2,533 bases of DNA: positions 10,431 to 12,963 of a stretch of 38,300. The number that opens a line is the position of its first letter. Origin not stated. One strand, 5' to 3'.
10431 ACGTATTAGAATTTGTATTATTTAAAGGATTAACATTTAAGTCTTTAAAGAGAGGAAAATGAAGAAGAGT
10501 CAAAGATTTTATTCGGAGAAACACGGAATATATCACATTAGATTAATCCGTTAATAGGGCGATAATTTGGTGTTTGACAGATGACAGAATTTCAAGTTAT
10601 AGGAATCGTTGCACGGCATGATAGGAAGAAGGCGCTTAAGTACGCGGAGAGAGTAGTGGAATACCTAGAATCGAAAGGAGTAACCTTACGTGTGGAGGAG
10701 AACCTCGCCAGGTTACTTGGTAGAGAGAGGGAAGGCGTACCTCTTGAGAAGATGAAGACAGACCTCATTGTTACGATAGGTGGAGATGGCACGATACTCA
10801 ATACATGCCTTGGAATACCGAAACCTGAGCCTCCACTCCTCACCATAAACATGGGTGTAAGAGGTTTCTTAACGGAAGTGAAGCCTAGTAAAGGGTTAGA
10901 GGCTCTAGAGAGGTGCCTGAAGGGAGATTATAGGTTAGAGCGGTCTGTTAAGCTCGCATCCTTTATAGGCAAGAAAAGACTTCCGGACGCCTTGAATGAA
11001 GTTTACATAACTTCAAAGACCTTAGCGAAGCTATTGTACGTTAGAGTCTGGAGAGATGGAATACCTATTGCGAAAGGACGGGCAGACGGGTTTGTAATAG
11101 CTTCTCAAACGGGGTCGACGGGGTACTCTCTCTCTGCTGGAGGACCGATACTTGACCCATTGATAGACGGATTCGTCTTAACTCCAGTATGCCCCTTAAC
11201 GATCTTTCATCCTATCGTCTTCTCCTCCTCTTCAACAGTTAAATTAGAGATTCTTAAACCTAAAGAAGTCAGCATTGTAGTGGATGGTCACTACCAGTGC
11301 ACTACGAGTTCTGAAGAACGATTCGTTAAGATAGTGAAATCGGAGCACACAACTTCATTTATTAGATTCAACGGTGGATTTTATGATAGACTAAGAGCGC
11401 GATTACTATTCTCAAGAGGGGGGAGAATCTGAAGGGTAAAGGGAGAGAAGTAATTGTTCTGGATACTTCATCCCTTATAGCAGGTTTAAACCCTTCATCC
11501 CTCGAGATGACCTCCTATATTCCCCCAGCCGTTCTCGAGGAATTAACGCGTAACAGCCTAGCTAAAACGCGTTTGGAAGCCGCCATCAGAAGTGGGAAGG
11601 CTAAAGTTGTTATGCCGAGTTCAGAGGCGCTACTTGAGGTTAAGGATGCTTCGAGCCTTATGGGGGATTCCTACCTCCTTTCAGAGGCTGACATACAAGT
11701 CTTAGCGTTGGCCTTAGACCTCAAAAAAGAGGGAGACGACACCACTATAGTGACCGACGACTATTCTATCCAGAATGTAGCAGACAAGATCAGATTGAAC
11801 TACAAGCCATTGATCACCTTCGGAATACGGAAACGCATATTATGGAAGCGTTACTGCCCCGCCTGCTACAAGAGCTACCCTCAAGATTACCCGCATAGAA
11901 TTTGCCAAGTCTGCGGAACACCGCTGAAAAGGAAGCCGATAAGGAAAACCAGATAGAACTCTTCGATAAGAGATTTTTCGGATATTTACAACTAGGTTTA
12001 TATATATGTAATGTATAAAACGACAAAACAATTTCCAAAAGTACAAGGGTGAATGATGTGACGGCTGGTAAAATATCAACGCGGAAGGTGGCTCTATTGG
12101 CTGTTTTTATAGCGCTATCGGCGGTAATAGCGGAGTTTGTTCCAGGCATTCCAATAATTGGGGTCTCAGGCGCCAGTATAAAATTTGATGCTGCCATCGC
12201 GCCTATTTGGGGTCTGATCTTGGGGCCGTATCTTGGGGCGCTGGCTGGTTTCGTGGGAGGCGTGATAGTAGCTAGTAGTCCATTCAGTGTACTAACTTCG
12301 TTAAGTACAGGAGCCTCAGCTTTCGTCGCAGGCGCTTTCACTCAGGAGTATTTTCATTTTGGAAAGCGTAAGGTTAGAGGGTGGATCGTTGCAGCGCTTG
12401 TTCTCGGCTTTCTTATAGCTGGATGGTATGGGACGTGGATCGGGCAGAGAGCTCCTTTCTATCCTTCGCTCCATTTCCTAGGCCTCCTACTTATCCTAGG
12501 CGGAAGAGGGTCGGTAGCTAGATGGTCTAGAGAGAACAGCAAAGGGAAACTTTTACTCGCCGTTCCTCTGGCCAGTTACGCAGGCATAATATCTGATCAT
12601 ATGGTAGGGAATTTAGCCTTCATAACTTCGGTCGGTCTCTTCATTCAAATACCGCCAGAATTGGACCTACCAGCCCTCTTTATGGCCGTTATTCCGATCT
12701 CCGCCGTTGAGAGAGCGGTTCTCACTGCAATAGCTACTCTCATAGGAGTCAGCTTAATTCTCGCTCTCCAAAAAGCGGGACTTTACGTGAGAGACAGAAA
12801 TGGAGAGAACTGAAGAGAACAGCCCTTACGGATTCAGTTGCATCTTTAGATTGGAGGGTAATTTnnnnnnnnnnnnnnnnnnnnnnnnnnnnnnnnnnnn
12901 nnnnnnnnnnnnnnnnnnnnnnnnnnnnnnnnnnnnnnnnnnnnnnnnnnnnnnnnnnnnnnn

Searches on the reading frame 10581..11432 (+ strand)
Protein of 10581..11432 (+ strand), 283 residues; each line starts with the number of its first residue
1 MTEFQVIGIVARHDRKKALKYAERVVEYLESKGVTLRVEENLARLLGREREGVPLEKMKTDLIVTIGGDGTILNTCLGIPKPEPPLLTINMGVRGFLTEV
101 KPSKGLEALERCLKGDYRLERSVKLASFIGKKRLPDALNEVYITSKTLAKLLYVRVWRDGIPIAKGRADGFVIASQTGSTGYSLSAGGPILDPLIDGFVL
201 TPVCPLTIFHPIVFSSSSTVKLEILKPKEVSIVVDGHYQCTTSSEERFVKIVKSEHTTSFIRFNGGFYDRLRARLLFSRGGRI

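Call 57: search_protein_families(library=pfam, proteins=[window:10581-11432:+], max_evalue=0.00001)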
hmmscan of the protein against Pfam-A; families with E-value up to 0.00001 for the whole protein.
window:10581-11432:+ (283 aa): 2 families
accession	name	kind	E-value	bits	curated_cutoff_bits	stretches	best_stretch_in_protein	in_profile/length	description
PF20143.4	NAD_kinase_C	-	4.6e-28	97.9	23.7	1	138-262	1-125/126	ATP-NAD kinase C-terminal domain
PF01513.26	NAD_kinase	-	4.3e-21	76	25.5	1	7-117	1-130/130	ATP-NAD kinase N-terminal domain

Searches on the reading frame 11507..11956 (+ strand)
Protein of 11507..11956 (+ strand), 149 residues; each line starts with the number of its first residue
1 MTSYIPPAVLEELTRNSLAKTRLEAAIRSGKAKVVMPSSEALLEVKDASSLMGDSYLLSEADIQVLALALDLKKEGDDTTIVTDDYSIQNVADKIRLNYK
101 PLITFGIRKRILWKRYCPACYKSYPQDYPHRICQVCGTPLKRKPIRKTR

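Call 57: search_protein_families(library=pfam, proteins=[window:11507-11956:+], max_evalue=0.00001)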
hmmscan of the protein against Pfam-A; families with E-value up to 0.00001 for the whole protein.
window:11507-11956:+ (149 aa): 1 family
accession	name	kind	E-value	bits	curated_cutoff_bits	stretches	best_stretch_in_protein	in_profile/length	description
PF17146.10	PIN_6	-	7.7e-11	42.7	27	1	3-72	21-87/87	PIN domain of ribonuclease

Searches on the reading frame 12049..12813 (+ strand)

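Call 57: search_protein_families(library=pfam, proteins=[window:12049-12813:+], max_evalue=0.00001)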
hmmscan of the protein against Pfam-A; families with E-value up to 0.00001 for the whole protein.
window:12049-12813:+ (254 aa): 2 families
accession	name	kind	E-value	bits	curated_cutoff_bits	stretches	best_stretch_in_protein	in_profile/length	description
PF07155.17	ECF-ribofla_trS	-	4.2e-09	37.1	26.7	1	8-117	1-116/172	ECF-type riboflavin transporter, S component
PF12822.12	ECF_trnsprt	-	5.9e-08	33.3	30.7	1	12-232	1-164/169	ECF transporter, substrate-specific component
